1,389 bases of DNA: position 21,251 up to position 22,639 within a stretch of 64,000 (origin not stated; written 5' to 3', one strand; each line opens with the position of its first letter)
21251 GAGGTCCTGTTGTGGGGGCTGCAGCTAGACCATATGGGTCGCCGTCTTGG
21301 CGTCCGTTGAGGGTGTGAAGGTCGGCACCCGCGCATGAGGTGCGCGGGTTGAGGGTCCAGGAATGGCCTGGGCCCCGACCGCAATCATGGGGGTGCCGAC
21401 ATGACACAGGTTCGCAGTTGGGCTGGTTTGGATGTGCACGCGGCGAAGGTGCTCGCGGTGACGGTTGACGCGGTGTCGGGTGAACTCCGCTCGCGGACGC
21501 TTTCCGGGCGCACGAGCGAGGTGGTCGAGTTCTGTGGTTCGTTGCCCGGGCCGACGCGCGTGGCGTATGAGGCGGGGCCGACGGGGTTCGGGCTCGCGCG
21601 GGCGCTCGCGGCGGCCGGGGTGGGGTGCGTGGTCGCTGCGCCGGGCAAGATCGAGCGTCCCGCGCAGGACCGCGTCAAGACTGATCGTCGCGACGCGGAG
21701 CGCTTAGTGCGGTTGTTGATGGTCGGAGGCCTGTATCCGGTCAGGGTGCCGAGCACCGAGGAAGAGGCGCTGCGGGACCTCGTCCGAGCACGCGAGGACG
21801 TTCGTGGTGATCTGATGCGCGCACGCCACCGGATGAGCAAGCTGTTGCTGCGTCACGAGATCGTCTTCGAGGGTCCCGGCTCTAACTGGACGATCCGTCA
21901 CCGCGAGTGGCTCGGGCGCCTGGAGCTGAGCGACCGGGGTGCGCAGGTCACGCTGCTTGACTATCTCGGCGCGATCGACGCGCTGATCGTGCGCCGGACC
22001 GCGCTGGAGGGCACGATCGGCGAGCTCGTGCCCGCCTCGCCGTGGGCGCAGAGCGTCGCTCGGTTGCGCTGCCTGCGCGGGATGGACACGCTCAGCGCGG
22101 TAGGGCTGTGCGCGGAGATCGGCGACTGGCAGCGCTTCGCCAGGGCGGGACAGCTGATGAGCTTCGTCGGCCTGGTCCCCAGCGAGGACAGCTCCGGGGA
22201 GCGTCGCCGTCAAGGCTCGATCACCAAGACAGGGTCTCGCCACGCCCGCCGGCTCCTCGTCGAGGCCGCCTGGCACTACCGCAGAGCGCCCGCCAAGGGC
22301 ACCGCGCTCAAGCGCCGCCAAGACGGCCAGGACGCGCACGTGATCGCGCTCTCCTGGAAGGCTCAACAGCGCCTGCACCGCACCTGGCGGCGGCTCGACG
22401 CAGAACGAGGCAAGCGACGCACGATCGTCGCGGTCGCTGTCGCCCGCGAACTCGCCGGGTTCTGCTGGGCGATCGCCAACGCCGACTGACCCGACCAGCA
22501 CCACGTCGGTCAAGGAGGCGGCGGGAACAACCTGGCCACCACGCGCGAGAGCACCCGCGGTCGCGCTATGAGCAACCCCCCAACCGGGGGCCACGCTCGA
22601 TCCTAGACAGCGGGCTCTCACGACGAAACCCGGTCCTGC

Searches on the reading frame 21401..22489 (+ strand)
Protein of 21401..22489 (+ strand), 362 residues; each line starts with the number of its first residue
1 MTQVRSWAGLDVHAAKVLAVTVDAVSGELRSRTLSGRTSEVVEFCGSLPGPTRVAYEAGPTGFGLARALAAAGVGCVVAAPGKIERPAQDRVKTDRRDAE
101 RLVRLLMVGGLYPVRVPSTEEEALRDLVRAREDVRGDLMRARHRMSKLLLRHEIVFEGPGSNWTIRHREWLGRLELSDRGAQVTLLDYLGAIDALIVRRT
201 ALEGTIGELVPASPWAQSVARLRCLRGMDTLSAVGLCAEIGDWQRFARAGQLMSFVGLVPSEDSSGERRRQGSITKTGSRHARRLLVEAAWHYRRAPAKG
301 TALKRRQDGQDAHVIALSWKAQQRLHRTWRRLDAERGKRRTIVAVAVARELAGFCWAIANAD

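Call 90: search_protein_families(library=pfam, proteins=[window:21401-22489:+], max_evalue=0.001)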
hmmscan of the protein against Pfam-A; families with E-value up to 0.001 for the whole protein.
window:21401-22489:+ (362 aa): 2 families
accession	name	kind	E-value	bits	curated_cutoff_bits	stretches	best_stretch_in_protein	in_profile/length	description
PF02371.22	Transposase_20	-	1.2e-19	70.9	21.3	1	221-297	3-79/87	Transposase IS116/IS110/IS902 family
PF01548.23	DEDD_Tnp_IS110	-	6e-14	52.5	29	1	8-150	1-151/155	Transposase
